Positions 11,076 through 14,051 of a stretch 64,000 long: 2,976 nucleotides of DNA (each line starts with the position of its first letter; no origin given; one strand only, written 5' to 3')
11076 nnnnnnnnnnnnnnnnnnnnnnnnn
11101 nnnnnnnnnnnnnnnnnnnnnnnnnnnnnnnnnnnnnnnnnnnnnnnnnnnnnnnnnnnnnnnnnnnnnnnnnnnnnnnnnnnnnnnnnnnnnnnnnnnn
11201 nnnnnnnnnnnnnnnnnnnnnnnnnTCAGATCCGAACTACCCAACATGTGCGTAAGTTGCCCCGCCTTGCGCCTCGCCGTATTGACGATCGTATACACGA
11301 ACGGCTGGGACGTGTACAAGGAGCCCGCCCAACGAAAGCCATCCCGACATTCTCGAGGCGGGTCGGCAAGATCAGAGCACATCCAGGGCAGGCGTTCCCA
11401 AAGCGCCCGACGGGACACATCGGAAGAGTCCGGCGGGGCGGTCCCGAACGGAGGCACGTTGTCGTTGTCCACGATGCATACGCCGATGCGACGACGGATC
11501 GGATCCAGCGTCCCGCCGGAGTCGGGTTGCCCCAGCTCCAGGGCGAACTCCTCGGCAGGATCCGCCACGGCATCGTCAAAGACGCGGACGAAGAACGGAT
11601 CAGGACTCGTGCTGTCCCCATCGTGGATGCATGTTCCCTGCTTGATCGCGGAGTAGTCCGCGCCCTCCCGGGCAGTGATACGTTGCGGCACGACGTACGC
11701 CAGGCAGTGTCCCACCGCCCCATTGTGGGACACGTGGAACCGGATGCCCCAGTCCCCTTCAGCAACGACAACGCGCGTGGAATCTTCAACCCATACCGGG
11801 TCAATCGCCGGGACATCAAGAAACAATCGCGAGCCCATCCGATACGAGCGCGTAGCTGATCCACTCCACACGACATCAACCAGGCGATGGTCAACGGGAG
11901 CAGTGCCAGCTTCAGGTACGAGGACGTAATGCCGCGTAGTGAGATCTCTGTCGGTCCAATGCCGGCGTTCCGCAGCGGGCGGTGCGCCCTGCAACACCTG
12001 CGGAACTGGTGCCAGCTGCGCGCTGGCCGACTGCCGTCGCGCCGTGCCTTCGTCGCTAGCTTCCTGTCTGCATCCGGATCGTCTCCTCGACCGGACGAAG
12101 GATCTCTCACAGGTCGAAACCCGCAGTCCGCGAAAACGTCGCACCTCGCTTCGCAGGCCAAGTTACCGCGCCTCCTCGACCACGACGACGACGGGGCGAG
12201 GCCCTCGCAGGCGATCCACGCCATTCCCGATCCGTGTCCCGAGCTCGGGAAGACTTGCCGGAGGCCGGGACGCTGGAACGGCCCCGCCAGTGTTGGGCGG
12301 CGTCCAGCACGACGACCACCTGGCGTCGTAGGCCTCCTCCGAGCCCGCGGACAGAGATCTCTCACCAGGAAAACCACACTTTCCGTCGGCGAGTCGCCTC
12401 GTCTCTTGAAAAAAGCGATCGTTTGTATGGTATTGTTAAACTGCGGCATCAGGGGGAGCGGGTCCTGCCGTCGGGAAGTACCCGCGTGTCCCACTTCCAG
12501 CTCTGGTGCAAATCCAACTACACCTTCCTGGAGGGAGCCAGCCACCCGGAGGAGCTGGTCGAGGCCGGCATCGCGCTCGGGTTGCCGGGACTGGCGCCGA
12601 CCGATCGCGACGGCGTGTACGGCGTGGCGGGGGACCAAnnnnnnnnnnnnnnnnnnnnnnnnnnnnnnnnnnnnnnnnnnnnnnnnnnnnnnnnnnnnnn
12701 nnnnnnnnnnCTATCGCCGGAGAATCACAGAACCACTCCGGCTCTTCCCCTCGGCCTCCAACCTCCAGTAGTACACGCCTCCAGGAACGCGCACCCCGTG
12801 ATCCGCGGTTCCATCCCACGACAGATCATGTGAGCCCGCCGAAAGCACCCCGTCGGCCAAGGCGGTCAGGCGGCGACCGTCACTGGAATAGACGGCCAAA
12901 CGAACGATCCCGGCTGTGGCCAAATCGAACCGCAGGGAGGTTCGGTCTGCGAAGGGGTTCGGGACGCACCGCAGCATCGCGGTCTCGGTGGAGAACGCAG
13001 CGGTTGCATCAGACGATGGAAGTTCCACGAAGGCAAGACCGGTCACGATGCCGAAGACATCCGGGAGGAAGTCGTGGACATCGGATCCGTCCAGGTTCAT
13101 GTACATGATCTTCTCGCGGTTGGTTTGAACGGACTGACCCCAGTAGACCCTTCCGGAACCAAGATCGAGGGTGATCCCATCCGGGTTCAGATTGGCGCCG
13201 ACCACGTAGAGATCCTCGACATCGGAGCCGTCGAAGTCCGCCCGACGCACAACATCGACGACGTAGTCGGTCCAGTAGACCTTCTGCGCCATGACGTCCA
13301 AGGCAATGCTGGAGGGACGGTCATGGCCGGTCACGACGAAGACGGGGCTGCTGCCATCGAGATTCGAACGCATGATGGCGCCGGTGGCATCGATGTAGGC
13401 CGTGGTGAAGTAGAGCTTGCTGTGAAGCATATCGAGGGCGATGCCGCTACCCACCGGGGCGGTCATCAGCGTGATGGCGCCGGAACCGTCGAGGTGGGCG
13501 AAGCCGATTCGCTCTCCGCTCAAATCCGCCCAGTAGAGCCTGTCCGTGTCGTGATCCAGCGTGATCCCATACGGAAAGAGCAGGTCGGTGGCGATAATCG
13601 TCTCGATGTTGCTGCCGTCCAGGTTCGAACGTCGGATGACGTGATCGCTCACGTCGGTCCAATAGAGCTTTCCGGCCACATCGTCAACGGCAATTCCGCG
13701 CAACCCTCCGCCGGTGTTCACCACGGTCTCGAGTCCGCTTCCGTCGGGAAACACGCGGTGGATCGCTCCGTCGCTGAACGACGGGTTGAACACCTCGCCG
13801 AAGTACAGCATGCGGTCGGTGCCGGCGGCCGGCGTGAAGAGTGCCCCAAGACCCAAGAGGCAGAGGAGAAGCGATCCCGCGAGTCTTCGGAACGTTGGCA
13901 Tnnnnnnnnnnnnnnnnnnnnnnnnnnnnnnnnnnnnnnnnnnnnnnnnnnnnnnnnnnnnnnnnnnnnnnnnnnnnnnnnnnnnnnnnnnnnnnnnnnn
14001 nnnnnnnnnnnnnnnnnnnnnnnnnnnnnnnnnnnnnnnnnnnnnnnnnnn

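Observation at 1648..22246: Six different secreted proteins within 21 kb all end in the same T9SS-type sorting domain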

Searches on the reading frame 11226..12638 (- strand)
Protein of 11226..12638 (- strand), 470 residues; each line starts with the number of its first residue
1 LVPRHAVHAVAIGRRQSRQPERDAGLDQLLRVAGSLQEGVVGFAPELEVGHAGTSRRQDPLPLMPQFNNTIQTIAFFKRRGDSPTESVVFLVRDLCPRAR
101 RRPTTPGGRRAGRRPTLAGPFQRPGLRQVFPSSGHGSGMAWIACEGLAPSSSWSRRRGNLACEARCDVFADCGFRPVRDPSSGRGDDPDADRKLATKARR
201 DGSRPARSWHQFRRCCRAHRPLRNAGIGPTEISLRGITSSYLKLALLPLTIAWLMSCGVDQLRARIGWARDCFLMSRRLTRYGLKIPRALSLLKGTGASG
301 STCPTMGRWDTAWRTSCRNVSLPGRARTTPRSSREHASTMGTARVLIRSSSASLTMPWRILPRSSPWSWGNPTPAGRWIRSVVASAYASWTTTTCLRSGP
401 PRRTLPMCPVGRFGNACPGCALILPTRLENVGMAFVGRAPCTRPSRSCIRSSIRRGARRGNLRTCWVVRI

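Call 10: search_protein_families(library=pfam, proteins=[window:11226-12638:-], max_evalue=0.01)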
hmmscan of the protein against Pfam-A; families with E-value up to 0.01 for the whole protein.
window:11226-12638:- (470 aa): 0 families

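Call 33: search_protein_families(library=ncbifam, proteins=[window:11226-12638:-], max_evalue=0.01)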
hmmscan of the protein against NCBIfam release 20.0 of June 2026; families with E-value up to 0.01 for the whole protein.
window:11226-12638:- (470 aa): 0 families

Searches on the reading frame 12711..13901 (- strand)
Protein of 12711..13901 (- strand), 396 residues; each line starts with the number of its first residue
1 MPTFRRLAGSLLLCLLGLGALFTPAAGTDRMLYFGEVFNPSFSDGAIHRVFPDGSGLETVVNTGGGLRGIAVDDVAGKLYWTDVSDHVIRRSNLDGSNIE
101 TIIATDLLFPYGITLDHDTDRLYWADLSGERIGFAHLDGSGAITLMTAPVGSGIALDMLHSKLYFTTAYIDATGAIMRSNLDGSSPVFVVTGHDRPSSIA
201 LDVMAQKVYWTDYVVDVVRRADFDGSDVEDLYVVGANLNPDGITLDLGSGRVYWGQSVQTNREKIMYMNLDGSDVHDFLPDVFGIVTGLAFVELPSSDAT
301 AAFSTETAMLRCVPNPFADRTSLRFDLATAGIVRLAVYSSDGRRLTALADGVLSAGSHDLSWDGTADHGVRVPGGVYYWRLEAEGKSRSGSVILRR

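Call 4: search_protein_families(library=pfam, proteins=[window:12711-13901:-], max_evalue=0.1)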
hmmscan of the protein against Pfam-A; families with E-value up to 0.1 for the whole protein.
window:12711-13901:- (396 aa): 6 families
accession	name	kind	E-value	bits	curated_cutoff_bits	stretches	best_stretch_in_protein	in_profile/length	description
PF00058.23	Ldl_recept_b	-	1.2e-21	77.3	21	3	77-117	1-42/42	Low-density lipoprotein receptor repeat class B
PF24684.1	Vgb_lyase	-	1.7e-09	37.3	50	1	25-246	19-231/290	Virginiamycin B lyase family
PF13860.13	FlgD_ig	-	1.6e-07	31.6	27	1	329-384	21-76/79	FlgD Ig-like domain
PF08450.18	SGL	-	6.6e-07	29.6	26.3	1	69-272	4-214/246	SMP-30/Gluconolactonase/LRE-like region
PF07202.18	Tcp10_C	-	0.06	13.4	36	0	42-55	9-22/35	T-complex protein 10 C-terminus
PF13585.12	CHU_C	-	0.061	13.9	27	0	355-387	44-79/86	CHU_C Type IX secretion signal domain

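Call 5: search_protein_families(library=ncbifam, proteins=[window:12711-13901:-], max_evalue=0.1)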
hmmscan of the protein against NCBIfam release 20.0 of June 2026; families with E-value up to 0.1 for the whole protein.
window:12711-13901:- (396 aa): 10 families
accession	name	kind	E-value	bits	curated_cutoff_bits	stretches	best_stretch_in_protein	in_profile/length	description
NF033707.1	T9SS_sortase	equivalog_domain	2.7e-06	25.3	420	1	309-385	998-1079/1095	type IX secretion system sortase PorU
NF005176.1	PRK06655.1-1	equivalog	5.6e-06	26.4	230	1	331-389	97-157/197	flagellar hook assembly protein FlgD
TIGR04183.1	Por_Secre_tail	domain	0.001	19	23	1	314-393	3-70/72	T9SS type A sorting domain-containing protein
NF035926.1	scyF_NHL_VPEP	equivalog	0.0026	16.9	350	0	66-139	153-230/376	scytonemin biosynthesis PEP-CTERM protein ScyF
NF052323.1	T9SSA_dep_M6i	equivalog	0.0044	15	600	1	314-392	962-1035/1043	T9SS-dependent M6-like inactivated metalloprotease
NF052280.1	7_blade_YncE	equivalog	0.011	14.6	400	0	68-132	130-195/338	7-bladed beta-propeller protein YncE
NF009277.0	PRK12634.1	equivalog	0.013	15.5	333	1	328-377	119-168/221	flagellar basal body rod modification protein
NF009453.0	PRK12813.1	equivalog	0.029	13.9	264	1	328-385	121-175/223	flagellar basal body rod modification protein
NF009276.0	PRK12633.1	equivalog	0.043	13.5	383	0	326-383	123-181/234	flagellar basal body rod modification protein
NF053608.1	Lsa66_OmpA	equivalog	0.071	11.5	700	1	359-392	204-237/581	fibronectin-binding adhesin Lsa66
